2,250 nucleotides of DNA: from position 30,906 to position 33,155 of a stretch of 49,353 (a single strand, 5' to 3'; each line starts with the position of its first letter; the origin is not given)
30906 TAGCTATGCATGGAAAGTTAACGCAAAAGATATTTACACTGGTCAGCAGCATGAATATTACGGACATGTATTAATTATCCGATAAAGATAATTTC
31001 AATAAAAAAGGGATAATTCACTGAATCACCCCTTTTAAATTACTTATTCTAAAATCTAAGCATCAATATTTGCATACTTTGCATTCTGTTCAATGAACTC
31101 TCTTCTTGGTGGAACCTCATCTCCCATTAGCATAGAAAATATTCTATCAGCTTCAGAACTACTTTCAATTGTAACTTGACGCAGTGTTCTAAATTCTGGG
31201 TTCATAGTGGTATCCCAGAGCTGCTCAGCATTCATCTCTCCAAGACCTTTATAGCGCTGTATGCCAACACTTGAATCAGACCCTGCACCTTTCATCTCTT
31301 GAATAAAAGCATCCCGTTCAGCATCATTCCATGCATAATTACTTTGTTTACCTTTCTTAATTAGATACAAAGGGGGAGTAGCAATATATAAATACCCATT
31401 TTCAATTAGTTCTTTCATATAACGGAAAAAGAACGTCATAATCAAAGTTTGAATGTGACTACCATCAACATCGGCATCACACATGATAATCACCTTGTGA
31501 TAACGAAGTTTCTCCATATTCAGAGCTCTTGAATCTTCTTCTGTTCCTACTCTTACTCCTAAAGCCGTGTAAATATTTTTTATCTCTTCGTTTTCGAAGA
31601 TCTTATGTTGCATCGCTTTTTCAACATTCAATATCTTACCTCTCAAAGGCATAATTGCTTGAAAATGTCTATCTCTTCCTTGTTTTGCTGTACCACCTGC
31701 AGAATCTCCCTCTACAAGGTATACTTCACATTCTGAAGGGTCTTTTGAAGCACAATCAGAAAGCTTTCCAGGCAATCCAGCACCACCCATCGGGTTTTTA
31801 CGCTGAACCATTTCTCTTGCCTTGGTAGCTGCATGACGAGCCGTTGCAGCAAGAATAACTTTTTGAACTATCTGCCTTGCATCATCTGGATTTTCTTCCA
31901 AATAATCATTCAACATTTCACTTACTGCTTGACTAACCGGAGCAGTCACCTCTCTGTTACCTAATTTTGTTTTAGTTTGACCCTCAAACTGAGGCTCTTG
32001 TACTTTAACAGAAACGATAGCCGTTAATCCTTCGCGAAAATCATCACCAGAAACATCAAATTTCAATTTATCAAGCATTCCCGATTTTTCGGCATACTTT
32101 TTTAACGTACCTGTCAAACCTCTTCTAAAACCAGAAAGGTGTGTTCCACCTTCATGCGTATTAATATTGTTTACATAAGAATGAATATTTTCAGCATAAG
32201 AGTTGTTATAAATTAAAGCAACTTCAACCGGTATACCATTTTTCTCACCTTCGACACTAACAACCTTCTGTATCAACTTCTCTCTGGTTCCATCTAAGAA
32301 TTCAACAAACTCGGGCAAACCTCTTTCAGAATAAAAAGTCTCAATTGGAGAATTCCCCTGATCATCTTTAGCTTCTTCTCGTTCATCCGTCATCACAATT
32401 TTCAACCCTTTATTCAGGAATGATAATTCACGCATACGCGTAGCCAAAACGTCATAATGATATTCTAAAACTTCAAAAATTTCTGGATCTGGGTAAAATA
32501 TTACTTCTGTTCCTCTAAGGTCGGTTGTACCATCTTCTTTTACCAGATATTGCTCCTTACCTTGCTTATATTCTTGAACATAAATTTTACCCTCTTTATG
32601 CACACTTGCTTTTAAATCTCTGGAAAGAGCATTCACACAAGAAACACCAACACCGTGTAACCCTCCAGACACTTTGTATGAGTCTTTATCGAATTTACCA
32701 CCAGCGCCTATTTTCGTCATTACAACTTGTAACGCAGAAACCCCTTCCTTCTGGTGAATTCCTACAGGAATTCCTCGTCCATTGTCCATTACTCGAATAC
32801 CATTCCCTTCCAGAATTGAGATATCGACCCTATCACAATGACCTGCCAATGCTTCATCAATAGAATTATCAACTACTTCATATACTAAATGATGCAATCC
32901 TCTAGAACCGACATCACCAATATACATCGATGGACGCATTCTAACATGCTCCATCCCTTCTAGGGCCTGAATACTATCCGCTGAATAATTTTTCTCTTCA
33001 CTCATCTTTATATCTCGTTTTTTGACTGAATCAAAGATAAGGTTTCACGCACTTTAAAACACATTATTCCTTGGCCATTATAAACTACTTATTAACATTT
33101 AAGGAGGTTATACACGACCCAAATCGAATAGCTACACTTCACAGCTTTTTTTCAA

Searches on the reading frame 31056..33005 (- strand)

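Call 20: search_protein_families(library=pfam, proteins=[window:31056-33005:-], max_evalue=0.01)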
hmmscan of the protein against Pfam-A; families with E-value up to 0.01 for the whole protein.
window:31056-33005:- (649 aa): 5 families
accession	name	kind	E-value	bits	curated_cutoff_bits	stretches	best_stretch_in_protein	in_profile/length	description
PF00204.31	DNA_gyraseB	-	1.9e-59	200.5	27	1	229-398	1-172/173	DNA gyrase B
PF00986.26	DNA_gyraseB_C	-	2.6e-30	104.8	29.8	1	579-639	3-63/63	DNA gyrase B subunit, carboxyl terminus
PF01751.28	Toprim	-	2.6e-19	69.6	23.1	1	427-541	1-93/96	Toprim domain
PF02518.31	HATPase_c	-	2.7e-15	57.2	26.4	1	35-173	4-108/111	Histidine kinase-, DNA gyrase B-, and HSP90-like ATPase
PF13662.12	Toprim_4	-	0.0042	17.7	25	0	461-517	6-65/85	Toprim domain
